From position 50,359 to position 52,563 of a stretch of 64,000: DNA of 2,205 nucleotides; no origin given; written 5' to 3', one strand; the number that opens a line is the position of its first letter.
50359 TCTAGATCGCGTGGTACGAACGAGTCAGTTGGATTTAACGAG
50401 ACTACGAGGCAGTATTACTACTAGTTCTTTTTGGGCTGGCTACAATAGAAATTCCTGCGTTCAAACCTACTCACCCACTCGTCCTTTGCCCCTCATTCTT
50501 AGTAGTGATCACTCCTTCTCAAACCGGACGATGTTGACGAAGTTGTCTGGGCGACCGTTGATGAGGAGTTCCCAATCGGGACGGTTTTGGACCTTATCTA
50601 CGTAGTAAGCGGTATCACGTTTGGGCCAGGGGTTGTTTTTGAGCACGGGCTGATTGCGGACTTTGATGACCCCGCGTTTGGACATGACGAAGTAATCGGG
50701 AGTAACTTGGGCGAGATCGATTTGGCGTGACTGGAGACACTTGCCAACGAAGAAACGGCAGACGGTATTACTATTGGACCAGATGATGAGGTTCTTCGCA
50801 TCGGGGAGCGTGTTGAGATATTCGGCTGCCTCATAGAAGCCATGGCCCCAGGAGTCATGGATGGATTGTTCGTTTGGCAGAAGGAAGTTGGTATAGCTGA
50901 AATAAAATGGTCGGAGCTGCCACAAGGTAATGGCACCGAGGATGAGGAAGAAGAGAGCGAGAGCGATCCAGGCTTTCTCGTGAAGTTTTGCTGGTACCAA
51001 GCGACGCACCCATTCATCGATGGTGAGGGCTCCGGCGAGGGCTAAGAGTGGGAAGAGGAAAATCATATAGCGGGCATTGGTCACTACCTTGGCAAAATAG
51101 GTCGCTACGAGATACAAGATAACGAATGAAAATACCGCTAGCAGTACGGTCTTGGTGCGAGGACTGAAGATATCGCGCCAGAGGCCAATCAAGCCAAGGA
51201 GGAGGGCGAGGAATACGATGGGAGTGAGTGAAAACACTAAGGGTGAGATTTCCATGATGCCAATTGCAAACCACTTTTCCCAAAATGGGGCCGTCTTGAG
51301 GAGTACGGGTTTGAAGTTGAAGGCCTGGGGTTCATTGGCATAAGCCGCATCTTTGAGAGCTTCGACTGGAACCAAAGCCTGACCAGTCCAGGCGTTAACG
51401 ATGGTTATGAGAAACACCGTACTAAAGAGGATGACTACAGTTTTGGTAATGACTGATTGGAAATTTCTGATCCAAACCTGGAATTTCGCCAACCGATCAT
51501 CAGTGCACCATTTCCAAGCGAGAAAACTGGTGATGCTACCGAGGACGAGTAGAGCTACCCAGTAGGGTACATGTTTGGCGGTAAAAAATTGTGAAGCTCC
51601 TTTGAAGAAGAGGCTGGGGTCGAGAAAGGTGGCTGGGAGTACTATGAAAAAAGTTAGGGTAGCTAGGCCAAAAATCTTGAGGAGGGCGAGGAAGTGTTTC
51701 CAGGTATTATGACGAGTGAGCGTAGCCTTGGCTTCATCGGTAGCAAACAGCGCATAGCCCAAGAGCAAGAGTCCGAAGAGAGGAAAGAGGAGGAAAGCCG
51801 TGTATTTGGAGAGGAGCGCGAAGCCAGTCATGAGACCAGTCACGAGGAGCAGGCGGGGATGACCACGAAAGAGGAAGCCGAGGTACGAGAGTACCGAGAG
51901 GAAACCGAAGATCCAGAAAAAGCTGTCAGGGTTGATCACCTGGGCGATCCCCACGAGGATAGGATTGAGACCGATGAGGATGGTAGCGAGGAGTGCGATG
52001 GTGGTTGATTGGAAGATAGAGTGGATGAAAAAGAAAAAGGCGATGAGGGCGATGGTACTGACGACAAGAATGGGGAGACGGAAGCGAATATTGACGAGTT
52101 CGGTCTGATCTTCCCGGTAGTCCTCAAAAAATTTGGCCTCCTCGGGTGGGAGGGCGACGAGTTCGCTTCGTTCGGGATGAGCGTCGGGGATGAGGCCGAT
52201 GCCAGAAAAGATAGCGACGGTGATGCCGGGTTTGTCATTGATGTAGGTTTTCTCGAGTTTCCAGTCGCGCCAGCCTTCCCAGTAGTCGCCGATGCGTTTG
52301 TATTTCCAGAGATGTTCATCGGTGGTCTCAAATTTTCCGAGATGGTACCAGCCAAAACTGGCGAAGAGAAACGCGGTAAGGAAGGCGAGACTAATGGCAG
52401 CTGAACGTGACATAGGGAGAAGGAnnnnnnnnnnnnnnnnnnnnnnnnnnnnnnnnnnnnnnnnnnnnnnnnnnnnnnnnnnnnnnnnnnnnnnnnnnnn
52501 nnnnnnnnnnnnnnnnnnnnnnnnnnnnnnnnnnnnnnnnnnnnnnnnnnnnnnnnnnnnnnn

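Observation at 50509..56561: Cluster of GT-C-like membrane glycosyltransferases, including tandem paralogs and an N-terminally extended form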

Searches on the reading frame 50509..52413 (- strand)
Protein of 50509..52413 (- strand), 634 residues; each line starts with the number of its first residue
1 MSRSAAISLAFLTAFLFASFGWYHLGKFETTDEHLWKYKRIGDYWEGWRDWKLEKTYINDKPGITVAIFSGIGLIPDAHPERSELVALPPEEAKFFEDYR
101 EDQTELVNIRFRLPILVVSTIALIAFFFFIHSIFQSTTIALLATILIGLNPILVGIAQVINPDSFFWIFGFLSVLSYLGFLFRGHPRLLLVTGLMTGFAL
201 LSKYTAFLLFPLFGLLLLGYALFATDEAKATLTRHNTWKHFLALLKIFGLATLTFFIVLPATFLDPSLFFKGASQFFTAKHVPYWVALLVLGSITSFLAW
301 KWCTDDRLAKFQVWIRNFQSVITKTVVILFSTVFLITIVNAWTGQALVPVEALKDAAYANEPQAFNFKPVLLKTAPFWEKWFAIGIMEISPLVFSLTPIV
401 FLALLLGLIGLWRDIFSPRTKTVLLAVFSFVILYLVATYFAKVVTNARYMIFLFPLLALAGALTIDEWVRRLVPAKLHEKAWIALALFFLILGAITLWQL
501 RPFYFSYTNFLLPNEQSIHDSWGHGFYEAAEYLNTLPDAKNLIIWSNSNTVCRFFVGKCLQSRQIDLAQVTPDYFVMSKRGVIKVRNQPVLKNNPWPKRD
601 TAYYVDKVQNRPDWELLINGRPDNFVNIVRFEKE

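Call 4: search_protein_families(library=pfam, proteins=[window:50509-52413:-], max_evalue=0.1)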
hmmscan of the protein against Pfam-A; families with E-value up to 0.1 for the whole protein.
window:50509-52413:- (634 aa): 2 families
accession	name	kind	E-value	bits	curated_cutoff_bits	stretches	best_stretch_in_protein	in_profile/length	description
PF02366.24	PMT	-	2.4e-08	34.3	22.7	1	107-258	83-233/245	Dolichyl-phosphate-mannose-protein mannosyltransferase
PF13231.12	PMT_2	-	1.8e-07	31.9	26.1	1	112-222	25-130/160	Dolichyl-phosphate-mannose-protein mannosyltransferase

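Call 8: find_encoding_contigs(protein=window:50509-52413:-, flank=10000, max_places=6)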
Protein window:50509-52413:- (634 aa): 4 contigs read that carry it; 4 places shown.
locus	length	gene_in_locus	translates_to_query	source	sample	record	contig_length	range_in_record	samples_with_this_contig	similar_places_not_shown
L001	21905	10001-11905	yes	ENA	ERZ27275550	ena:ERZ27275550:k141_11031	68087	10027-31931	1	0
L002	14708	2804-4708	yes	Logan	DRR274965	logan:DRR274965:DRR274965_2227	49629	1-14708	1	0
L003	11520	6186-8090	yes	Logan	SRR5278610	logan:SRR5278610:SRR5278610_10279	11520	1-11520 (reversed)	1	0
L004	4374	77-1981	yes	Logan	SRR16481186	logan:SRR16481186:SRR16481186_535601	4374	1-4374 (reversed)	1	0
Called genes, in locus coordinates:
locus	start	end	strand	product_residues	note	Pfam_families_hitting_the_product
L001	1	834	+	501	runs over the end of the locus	PF01139:RtcB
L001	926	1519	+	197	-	PF02223:Thymidylate_kin (faint)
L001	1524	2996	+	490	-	PF01943:Polysacc_synt, PF13440:Polysacc_synt_3, PF03023:MurJ (weak)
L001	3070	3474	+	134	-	-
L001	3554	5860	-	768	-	PF22842:Pel9A-like_beta_helix (faint), PF05048:NosD, PF13229:Beta_helix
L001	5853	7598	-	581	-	PF13231:PMT_2, PF11028:TMEM260_N (faint)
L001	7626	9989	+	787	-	PF13231:PMT_2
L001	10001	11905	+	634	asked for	PF02366:PMT, PF13231:PMT_2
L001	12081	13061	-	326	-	PF03706:LPG_synthase_TM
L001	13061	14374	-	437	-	PF13439:Glyco_transf_4, PF13579:Glyco_trans_4_4, PF20706:GT4-conflict, PF00534:Glycos_transf_1, PF13692:Glyco_trans_1_4, PF13524:Glyco_trans_1_2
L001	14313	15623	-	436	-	PF03446:NAD_binding_2 (faint), PF03721:UDPG_MGDP_dh_N, PF03807:F420_oxidored (faint), PF00984:UDPG_MGDP_dh, PF03720:UDPG_MGDP_dh_C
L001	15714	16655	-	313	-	PF00535:Glycos_transf_2, PF10111:Glyco_tranf_2_2 (weak)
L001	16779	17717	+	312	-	PF01073:3Beta_HSD, PF01370:Epimerase, PF02719:Polysacc_synt_2, PF04321:RmlD_sub_bind, PF05368:NmrA, PF13460:NAD_binding_10, PF16363:GDP_Man_Dehyd, PF07993:NAD_binding_4, +1 more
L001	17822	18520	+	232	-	PF13641:Glyco_tranf_2_3 (weak), PF00535:Glycos_transf_2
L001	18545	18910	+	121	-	PF10066:DUF2304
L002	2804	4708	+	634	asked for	PF02366:PMT, PF13231:PMT_2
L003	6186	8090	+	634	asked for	PF02366:PMT, PF13231:PMT_2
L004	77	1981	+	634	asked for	PF02366:PMT, PF13231:PMT_2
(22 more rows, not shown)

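Call 32: search_protein_families(library=ncbifam, proteins=[window:50509-52413:-], max_evalue=0.001)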
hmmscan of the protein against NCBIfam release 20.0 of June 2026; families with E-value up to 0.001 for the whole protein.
window:50509-52413:- (634 aa): 0 families

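Call 54: find_homologous_proteins(query=window:50509-52413:-)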
Query window:50509-52413:- (634 aa): 226 proteins with E <= 0.001 among 8000 candidates; the best 120 are listed.
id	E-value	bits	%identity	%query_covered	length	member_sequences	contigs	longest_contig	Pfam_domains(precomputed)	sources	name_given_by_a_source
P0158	0.0e+0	1404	98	100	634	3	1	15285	PF02366.25,PF13231.13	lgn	-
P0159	0.0e+0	1140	77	100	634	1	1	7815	PF02366.25,PF13231.13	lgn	-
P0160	0.0e+0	1103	76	100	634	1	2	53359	PF02366.25,PF13231.13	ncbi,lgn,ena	-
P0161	0.0e+0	1098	75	100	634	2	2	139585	PF02366.25,PF13231.13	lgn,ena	-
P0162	0.0e+0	1098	75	100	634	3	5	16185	PF02366.25,PF13231.13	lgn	-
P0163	0.0e+0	1097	74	100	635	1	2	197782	PF02366.25,PF13231.13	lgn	-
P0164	0.0e+0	1087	74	100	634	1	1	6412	PF02366.25,PF13231.13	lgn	-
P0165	0.0e+0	1081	75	100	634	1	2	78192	PF02366.25,PF13231.13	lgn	-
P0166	0.0e+0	1057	73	100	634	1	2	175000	PF02366.25,PF13231.13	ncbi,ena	-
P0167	0.0e+0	1026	70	100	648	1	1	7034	PF02366.25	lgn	-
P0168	7.4e-226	770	56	97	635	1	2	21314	PF02366.25,PF13231.13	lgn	-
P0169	2.5e-219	748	55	97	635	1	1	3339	PF02366.25,PF13231.13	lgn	-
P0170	5.7e-217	741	56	97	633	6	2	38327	PF02366.25,PF13231.13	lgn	-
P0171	1.8e-215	736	55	97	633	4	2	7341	PF02366.25,PF13231.13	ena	-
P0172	1.3e-214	733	54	98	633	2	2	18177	PF02366.25,PF13231.13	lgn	-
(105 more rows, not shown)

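Call 89: search_solved_structures(query=window:50509-52413:-, max_evalue=1, show_alignments=2)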
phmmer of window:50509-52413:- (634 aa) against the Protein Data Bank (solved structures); distinct sequences matched with E-value up to 1: 2.
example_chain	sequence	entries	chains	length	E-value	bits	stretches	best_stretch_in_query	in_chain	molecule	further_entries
4umv_A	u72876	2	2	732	0.28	13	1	97-185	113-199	ZINC-TRANSPORTING ATPASE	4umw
9kc5_L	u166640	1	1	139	0.54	12.1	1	191-250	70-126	Photosystem I reaction center subunit XI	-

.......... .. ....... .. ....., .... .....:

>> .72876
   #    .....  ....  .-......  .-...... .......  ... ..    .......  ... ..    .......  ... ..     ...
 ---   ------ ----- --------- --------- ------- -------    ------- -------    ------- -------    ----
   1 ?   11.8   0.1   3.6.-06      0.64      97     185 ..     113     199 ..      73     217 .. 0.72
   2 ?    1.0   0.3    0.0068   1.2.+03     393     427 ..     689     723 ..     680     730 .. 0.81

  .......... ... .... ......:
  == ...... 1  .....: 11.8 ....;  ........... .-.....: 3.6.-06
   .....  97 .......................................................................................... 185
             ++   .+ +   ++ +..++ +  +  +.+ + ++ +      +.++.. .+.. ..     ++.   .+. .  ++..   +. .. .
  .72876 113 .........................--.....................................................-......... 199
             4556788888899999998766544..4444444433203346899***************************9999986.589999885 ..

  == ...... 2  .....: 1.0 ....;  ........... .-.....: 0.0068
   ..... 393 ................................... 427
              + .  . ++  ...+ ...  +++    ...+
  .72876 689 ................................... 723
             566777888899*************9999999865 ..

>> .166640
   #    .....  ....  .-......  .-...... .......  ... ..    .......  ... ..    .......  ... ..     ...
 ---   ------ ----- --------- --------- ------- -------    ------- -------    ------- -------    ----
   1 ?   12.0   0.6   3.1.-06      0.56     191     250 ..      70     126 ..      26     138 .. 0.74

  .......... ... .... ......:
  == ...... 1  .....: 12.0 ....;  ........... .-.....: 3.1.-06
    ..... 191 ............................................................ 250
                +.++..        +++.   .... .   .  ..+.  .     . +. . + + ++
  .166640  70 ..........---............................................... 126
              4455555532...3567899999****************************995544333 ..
